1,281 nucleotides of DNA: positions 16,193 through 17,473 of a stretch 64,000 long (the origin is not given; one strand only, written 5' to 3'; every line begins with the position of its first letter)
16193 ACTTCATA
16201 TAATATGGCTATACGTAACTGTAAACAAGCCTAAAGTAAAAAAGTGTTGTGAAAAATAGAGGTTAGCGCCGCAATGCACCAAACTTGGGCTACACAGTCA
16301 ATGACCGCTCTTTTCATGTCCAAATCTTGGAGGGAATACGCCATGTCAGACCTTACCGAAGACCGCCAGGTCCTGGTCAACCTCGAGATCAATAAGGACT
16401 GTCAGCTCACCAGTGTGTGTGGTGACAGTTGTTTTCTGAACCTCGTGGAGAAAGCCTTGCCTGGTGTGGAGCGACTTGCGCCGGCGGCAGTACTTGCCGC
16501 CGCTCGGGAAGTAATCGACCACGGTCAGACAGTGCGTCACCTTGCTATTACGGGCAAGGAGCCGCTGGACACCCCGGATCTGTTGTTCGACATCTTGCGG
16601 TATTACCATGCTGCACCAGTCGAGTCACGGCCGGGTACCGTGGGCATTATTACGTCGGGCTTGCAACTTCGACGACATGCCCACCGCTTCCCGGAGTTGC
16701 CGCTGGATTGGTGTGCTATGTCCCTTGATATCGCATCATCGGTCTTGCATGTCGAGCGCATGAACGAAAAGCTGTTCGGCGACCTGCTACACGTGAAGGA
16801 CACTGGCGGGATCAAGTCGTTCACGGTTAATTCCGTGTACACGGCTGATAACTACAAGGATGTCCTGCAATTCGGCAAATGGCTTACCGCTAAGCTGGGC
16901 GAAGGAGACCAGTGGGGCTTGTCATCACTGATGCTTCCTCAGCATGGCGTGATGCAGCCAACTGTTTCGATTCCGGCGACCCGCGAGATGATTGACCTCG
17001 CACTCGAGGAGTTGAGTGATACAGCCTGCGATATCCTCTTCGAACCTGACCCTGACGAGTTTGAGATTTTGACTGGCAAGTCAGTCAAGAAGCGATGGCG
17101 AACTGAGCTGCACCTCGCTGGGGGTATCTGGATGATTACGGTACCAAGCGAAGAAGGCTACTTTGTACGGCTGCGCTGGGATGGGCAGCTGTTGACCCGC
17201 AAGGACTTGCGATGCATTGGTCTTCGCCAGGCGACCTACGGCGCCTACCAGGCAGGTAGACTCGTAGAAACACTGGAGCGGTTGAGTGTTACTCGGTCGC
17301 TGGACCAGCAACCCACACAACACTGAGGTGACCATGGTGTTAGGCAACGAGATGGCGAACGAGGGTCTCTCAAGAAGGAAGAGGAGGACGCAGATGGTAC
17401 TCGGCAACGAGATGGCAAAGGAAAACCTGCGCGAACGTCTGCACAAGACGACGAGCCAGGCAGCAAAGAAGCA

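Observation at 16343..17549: Radical-SAM-fold enzyme with an atypical Cx5Cx3C cluster, translationally coupled to a repeat-bearing K/E-rich peptide (possible RiPP-like or novel modification pair)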

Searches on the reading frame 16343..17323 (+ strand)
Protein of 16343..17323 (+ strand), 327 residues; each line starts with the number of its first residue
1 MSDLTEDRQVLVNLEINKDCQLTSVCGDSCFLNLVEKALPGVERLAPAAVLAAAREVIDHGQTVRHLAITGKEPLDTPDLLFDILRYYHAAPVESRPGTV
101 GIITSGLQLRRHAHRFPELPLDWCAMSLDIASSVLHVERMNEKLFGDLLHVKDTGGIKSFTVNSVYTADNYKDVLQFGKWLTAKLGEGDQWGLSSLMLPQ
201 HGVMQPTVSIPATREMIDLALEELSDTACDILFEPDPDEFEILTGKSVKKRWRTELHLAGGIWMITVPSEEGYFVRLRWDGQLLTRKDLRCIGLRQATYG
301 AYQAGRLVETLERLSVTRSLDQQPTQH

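Call 8: search_protein_families(library=pfam, proteins=[window:16343-17323:+], max_evalue=1)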
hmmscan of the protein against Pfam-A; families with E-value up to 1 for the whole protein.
window:16343-17323:+ (327 aa): 1 family
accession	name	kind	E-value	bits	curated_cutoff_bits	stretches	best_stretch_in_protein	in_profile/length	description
PF04055.27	Radical_SAM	-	5.1e-05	24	29.5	1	42-136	25-116/166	Radical SAM superfamily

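Call 9: search_protein_families(library=ncbifam, proteins=[window:16343-17323:+], max_evalue=1)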
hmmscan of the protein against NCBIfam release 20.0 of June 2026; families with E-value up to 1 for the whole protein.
window:16343-17323:+ (327 aa): 4 families
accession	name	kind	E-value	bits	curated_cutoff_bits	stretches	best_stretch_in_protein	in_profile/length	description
TIGR04466.1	rSAM_BlsE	equivalog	1.3e-05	24.8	400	1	63-215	47-188/327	cytosylglucuronate decarboxylase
TIGR02666.1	moaA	equivalog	0.001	18.1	284.05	1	38-132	36-126/336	GTP 3',8-cyclase MoaA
TIGR02668.1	moaA_archaeal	equivalog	0.052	12.5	325.25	1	21-132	15-120/303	GTP 3',8-cyclase MoaA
NF038283.1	viperin_w_prok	equivalog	0.071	12.3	180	1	12-133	4-119/281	viperin family antiviral radical SAM protein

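Call 10: search_protein_families(library=padloc, proteins=[window:16343-17323:+], max_evalue=1)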
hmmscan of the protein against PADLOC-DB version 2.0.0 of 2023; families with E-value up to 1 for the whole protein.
window:16343-17323:+ (327 aa): 2 families
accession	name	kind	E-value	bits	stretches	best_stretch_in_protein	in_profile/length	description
PDLC02903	pVip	-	0.0094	13.4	1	13-132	3-104/257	Viperins not associated with kinases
PDLC02904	pVip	-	0.061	10.8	1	63-172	48-155/262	Viperins associated with kinases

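Call 11: search_protein_families(library=phrogs, proteins=[window:16343-17323:+], max_evalue=1)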
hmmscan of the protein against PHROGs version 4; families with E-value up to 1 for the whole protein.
window:16343-17323:+ (327 aa): 1 family
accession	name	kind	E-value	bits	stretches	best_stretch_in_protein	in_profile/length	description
phrog_38295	-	unknown function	0.0014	19.9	1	242-291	3-51/59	-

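Call 12: find_homologous_proteins(query=window:16343-17323:+, max_evalue=0.001)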
Query window:16343-17323:+ (327 aa): 9 proteins with E <= 0.001 among 4867 candidates.
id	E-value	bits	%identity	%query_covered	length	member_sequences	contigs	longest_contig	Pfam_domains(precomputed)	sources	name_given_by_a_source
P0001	1.7e-219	745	100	100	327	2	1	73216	-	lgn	-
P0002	1.5e-105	371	52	96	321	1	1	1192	-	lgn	-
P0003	1.2e-85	305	45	96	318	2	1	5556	PF04055.28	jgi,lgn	-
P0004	1.0e-80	289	47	94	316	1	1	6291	-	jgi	jgi:hypothetical protein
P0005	2.8e-74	268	44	94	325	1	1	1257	-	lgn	-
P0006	4.0e-65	238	39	99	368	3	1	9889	-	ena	-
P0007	9.4e-65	237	39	94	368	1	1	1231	-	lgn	-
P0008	1.3e-62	230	40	98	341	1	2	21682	-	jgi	jgi:hypothetical protein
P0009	8.0e-38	148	31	91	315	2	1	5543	-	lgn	-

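Call 15: find_encoding_contigs(protein=P0008, flank=8000, max_places=4)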
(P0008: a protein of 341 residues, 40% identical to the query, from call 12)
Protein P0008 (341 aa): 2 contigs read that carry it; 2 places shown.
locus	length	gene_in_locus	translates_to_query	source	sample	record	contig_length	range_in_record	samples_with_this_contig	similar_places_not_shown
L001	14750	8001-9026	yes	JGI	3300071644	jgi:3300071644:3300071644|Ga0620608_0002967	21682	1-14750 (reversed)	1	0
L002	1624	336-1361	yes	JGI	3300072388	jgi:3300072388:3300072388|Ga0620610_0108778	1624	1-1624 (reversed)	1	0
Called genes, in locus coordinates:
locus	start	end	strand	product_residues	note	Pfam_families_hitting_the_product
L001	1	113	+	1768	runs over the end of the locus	PF00270:DEAD, PF27116:YjiV_N, PF00271:Helicase_C, PF09369:MZB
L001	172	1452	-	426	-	PF00145:DNA_methylase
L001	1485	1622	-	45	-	-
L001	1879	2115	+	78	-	-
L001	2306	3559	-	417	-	-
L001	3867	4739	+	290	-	PF00142:Fer4_NifH (faint), PF06564:CBP_BcsQ, PF09140:MipZ, PF10609:ParA (weak), PF13614:AAA_31, PF01656:CbiA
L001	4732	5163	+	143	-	-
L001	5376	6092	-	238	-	PF05257:CHAP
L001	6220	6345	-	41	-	-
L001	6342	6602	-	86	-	-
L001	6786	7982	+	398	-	-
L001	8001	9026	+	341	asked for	-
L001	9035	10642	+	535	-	PF00496:SBP_bac_5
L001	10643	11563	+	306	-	PF00528:BPD_transp_1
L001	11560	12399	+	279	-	PF00528:BPD_transp_1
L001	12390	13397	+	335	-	PF00005:ABC_tran, PF13304:AAA_21 (faint), PF08352:oligo_HPY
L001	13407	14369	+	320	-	PF00005:ABC_tran, PF13304:AAA_21 (faint), PF08352:oligo_HPY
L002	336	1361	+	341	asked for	-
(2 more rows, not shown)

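Call 16: find_encoding_contigs(protein=P0006, flank=8000, max_places=4)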
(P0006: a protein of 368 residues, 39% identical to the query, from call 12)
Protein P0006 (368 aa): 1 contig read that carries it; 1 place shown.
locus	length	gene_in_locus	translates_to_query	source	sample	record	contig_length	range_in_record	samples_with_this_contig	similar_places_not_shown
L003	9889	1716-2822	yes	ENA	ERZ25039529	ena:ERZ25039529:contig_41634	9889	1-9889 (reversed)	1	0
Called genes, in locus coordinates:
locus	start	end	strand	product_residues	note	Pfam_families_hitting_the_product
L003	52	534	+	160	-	PF02675:AdoMet_dc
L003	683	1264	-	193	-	-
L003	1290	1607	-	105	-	PF01978:TrmB (weak), PF13412:HTH_24, PF13404:HTH_AsnC-type, PF01047:MarR (weak)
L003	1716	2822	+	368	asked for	-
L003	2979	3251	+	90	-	-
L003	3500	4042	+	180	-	-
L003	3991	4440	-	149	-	PF13531:SBP_bac_11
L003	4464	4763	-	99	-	-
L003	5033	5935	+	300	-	PF00171:Aldedh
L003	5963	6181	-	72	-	-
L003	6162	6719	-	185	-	PF01844:HNH, PF14279:HNH_5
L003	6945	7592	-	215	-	PF02230:Abhydrolase_2, PF03959:FSH1 (weak), PF00326:Peptidase_S9 (weak)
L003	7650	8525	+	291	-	PF00749:tRNA-synt_1c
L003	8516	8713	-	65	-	-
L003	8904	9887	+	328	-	?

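Call 17: find_encoding_contigs(protein=P0003, flank=8000, max_places=4)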
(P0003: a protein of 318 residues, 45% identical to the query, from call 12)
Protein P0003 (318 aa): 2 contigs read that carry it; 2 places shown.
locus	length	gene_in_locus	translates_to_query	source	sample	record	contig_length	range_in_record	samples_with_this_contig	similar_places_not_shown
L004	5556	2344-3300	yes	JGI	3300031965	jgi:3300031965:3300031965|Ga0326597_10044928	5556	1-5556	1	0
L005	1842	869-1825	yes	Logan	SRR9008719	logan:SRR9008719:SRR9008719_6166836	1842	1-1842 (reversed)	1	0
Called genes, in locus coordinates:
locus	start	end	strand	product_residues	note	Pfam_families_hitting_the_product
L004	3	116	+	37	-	?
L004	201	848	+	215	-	-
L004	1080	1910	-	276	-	PF01978:TrmB (weak)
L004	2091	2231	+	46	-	-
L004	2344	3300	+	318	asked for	PF04055:Radical_SAM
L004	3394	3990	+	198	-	-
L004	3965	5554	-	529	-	?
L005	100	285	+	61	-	-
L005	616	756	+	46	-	-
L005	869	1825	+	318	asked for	PF04055:Radical_SAM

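Call 18: find_encoding_contigs(protein=P0004, flank=8000, max_places=4)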
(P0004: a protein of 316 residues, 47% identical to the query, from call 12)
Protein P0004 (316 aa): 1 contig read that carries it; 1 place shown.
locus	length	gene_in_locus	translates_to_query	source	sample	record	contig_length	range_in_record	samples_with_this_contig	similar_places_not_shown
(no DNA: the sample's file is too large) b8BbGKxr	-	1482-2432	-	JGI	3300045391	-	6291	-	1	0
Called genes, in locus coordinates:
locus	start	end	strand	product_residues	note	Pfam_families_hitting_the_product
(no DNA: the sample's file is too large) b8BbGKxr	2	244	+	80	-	?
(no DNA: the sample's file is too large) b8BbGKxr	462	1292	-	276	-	PF01978:TrmB (faint)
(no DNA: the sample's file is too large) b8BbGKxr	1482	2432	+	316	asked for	-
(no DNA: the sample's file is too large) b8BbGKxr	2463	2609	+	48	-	-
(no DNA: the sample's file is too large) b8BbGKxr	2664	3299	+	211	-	PF00588:SpoU_methylase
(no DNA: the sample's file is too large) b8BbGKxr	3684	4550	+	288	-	PF01180:DHO_dh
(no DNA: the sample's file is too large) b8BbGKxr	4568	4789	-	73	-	-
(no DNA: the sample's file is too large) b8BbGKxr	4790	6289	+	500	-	?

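Call 19: find_encoding_contigs(protein=P0009, flank=8000, max_places=4)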
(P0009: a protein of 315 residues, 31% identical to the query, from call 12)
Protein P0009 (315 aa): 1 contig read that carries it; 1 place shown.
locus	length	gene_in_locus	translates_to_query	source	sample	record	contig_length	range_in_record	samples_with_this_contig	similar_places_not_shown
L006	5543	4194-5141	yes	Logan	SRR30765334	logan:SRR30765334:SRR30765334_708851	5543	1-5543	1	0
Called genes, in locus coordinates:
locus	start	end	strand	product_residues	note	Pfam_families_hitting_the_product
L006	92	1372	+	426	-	PF08245:Mur_ligase_M, PF02875:Mur_ligase_C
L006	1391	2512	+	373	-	PF01168:Ala_racemase_N, PF00842:Ala_racemase_C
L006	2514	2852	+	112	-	-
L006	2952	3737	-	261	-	PF01978:TrmB (weak)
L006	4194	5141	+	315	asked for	-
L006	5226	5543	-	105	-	?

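Call 27: find_related_loci(query=A1, collection=genome_contigs, flank=6000)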
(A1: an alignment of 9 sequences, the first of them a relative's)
Query A1 (327 aa) in genome_contigs; peptide patterns used: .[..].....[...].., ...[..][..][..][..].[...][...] (x = any residue, [..] = any of these).
31 stretches matched a pattern; 2 encode a relative of the query (tblastn E <= 1e-3); 2 distinct loci.
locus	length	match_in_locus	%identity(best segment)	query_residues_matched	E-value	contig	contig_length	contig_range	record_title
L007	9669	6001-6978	40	4-326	2e-75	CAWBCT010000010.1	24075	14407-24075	MAG: uncultured archaeon isolate MFD04780.bin.2.2 genome assembly, contig: contig_47030, whole genome shotgun sequence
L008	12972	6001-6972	35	2-322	2e-63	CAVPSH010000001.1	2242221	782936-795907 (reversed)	MAG: uncultured bacterium isolate MFD00031.bin.2.149 genome assembly, contig: contig_17968, whole genome shotgun sequenc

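Call 28: find_related_loci(query=A1, collection=metagenome_contigs, flank=6000)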
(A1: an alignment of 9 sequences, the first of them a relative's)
Query A1 (327 aa) in metagenome_contigs; peptide patterns used: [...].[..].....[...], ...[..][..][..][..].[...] (x = any residue, [..] = any of these).
482 stretches matched a pattern; 1 encode a relative of the query (tblastn E <= 1e-3); 1 distinct loci.
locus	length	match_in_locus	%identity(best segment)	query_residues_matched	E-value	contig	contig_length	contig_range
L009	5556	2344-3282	45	1-315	2e-95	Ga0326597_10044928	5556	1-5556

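Call 33: predict_structure(alignment_id=A1)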
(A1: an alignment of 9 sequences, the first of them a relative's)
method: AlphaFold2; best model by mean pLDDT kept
length: 327 residues; sequences in the alignment: 9
mean_pLDDT: 88.8   pTM: 0.89
mean pLDDT of the five models: 88.8, 88.1, 86.7, 86.4, 78.8
residues with pLDDT >= 90: 216; 70-90: 81; 50-70: 23; < 50: 7
segments of 3 or more residues with pLDDT < 50: 323-327
pLDDT, mean of each block of 10 residues (from residue 1): 75 91 65 85 93 98 95 92 98 95 91 95 91 63 92 95 90 92 89 91 90 94 92 94 94 93 93 93 93 88 95 78 46
secondary structure, 60 per line:
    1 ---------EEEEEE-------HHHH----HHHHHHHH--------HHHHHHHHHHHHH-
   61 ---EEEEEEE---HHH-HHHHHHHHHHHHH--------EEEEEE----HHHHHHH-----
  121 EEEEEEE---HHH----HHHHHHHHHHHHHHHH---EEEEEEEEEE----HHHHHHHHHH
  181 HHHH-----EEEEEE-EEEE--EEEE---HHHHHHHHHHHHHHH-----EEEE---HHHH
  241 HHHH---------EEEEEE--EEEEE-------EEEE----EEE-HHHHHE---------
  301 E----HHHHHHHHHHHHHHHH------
elements in order: E10-15 H23-26 H31-38 H47-59 E64-70 H78-90 E99-104 H109-115 E121-127 H138-153 E157-166 H171-184 E190-195 E197-200 E203-206 H210-224 E230-233 H237-244 E254-259 E262-266 E274-277 E282-284 H286-290 H306-321

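Call 34: search_protein_representatives(alignment_id=A1)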
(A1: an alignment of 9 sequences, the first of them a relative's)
Query: 9 sequences, 321 profile positions. Proteins with E-value up to 0.001 (for the whole library): 126; up to 1e-10: 59; up to 1e-30: 50. The best 126 are listed.
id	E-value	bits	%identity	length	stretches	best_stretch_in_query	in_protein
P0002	9.9e-147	504.6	-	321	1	3-318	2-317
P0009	1.1e-113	395.9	-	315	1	6-313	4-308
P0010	2.5e-112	391.5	-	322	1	1-311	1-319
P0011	7.1e-112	390.0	-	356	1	3-320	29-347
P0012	1.1e-100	353.2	-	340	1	5-318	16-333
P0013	5.7e-100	350.9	-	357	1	5-315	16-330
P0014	1.8e-97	342.7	-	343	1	5-319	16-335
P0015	2.3e-95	335.8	-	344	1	3-318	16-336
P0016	3.3e-95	335.2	-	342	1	6-316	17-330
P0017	2.6e-93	329.0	-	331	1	7-318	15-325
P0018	3.5e-88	312.2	-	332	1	4-319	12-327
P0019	7.3e-85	301.2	-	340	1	5-319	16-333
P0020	5.7e-76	272.0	-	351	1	6-304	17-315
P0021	1.4e-75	270.7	-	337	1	4-315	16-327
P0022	1.5e-73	264.1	-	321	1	12-318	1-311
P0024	3.5e-71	256.3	-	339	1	10-316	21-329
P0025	7.3e-70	252.0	-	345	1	7-319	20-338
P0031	5.5e-66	239.2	-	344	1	6-314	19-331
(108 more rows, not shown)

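Call 39: fold_search(model_id=the predicted structure, library=pdb)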
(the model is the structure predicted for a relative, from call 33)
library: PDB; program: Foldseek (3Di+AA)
matches with E <= 10: 1328; with E <= 0.001: 37
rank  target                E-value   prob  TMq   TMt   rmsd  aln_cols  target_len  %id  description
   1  2fb2_B                2.5e-09  1.00  0.53  0.53   7.2       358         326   14  Structure of the MoaA Arg17/266/268/Ala triple mutant (released 2006-05-09)
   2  1tv7_A                1.0e-08  1.00  0.55  0.55   7.2       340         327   17  Structure of the S-adenosylmethionine dependent Enzyme MoaA (released 2004-08-31)
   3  1tv7_B                3.8e-08  1.00  0.56  0.56   7.0       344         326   17  Structure of the S-adenosylmethionine dependent Enzyme MoaA (released 2004-08-31)
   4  2fb2_A                2.4e-07  1.00  0.54  0.54   8.0       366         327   15  Structure of the MoaA Arg17/266/268/Ala triple mutant (released 2006-05-09)
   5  7vob                  4.1e-07  1.00  0.56  0.56   6.1       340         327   18  The crystal structure of a Radical SAM Enzyme BlsE involved in the Biosynthesis of Blasticidin S (released 2022-05-04)
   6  9gmc_C                3.9e-06  1.00  0.60  0.54   6.4       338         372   13  Crystal structure of the complex formed between the radical SAM protein ChlB and the R3A mutant of ChlA (released 2025-06-25)
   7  6c8v                  4.7e-06  1.00  0.47  0.49   6.8       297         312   14  X-ray structure of PqqE from Methylobacterium extorquens (released 2018-02-14)
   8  8wm2_A                1.0e-05  1.00  0.50  0.54   8.4       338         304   15  Crystal structure of AbmM (released 2024-10-09)
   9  9gmc_A                1.3e-05  1.00  0.60  0.54   5.8       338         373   13  Crystal structure of the complex formed between the radical SAM protein ChlB and the R3A mutant of ChlA (released 2025-06-25)
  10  5v1q_A                2.3e-05  1.00  0.57  0.45   6.0       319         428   14  Crystal structure of Streptococcus suis SuiB (released 2017-08-30)
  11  9gm3_A                2.6e-05  1.00  0.59  0.53   5.9       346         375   13  Crystal structure of the complex formed between the radical SAM protein ChlB and the leader region of its precursor su (released 2025-06-25)
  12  9dfw_A                2.9e-05  1.00  0.53  0.60   7.3       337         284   14  X-ray crystal structure of an engineered Viperin-like enzyme from T. virens with bound CTP and SAM (released 2025-02-12)
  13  9gm3_C                6.1e-05  1.00  0.62  0.56   5.5       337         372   12  Crystal structure of the complex formed between the radical SAM protein ChlB and the leader region of its precursor su (released 2025-06-25)
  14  9dgw_A                6.1e-05  1.00  0.47  0.54   6.3       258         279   14  X-ray crystal structure of the Viperin-like enzyme from T. virens with bound CTP and SAM (released 2025-02-12)
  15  5v1s_A                6.5e-05  1.00  0.60  0.48   5.8       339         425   15  Crystal structure of Streptococcus suis SuiB bound to S-adenosylmethionine (released 2017-08-30)
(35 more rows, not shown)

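Call 40: find_homologous_proteins(query=A2, max_evalue=1e-10)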
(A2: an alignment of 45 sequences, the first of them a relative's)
Query A2 (45 sequences) (368 aa, profile of the alignment): 11 proteins with E <= 1e-10 among 7166 candidates.
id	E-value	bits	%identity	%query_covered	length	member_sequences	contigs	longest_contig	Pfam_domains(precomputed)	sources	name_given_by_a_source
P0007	1.1e-127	444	74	99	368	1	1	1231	-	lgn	-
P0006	3.0e-124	432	100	100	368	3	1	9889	-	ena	-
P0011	8.2e-124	431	56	94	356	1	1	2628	-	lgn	-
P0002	1.6e-116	407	40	85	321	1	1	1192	-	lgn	-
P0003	2.6e-114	400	37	85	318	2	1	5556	PF04055.28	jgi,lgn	-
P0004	2.9e-113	396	40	83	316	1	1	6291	-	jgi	jgi:hypothetical protein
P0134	3.7e-112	393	41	82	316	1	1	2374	-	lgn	-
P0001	5.7e-112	392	39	89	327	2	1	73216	-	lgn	-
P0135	4.7e-108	379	34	88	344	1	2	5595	-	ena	-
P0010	1.1e-106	375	39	82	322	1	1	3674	-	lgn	-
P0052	4.0e-74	268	26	82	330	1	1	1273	-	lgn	-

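Call 42: find_encoding_contigs(protein=P0135, flank=6000, max_places=3)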
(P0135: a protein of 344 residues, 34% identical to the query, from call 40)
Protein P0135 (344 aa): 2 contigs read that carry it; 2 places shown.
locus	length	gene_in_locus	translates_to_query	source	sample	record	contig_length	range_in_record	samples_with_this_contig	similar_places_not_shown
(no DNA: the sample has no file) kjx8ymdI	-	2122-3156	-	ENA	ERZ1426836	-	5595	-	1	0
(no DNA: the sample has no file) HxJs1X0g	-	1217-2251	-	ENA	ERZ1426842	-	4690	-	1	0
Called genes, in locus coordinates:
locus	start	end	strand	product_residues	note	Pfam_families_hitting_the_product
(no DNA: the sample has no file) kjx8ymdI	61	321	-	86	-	-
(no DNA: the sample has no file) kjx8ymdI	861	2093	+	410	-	-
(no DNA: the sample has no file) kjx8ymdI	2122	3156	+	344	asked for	-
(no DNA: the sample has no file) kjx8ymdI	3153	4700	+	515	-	PF00496:SBP_bac_5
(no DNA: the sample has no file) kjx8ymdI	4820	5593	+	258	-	?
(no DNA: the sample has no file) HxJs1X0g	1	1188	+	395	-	?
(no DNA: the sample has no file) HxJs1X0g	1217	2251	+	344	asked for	-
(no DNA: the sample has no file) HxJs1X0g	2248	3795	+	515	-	PF00496:SBP_bac_5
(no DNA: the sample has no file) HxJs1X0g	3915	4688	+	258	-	?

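Call 43: find_encoding_contigs(protein=P0010, flank=6000, max_places=3)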
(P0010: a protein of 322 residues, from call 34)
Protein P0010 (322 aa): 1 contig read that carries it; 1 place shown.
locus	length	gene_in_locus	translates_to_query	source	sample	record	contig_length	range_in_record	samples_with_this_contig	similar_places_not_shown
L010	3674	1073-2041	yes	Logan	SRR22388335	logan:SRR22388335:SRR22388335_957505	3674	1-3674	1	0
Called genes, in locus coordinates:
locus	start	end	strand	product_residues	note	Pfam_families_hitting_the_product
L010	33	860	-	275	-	PF01978:TrmB (faint)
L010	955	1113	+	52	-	-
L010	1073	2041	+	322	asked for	-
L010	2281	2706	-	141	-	PF10130:PIN_2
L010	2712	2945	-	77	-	PF26688:RHH_12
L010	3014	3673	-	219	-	?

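Call 45: find_homologous_proteins(query=P0135, max_evalue=0.00001)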
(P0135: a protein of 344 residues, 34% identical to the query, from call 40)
Query P0135 (344 aa): 8 proteins with E <= 0.00001 among 6436 candidates.
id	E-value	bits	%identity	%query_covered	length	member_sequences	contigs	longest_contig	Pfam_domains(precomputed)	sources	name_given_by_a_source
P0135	1.0e-228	776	100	100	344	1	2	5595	-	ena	-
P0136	2.1e-122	426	59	98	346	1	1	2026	-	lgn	-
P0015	1.1e-106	375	49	99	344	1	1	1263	-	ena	-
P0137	4.2e-100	353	48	99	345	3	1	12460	-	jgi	jgi:hypothetical protein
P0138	1.3e-99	352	50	96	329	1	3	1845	-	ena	-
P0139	5.0e-96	340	46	97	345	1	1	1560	-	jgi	jgi:hypothetical protein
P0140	6.3e-92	326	53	83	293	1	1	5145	-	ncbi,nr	ncbi:MAG: hypothetical protein K8R87_12060 [Verrucomicrobia bacterium]|nr:hypothetical protein [Verr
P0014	5.3e-88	313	45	97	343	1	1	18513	-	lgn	-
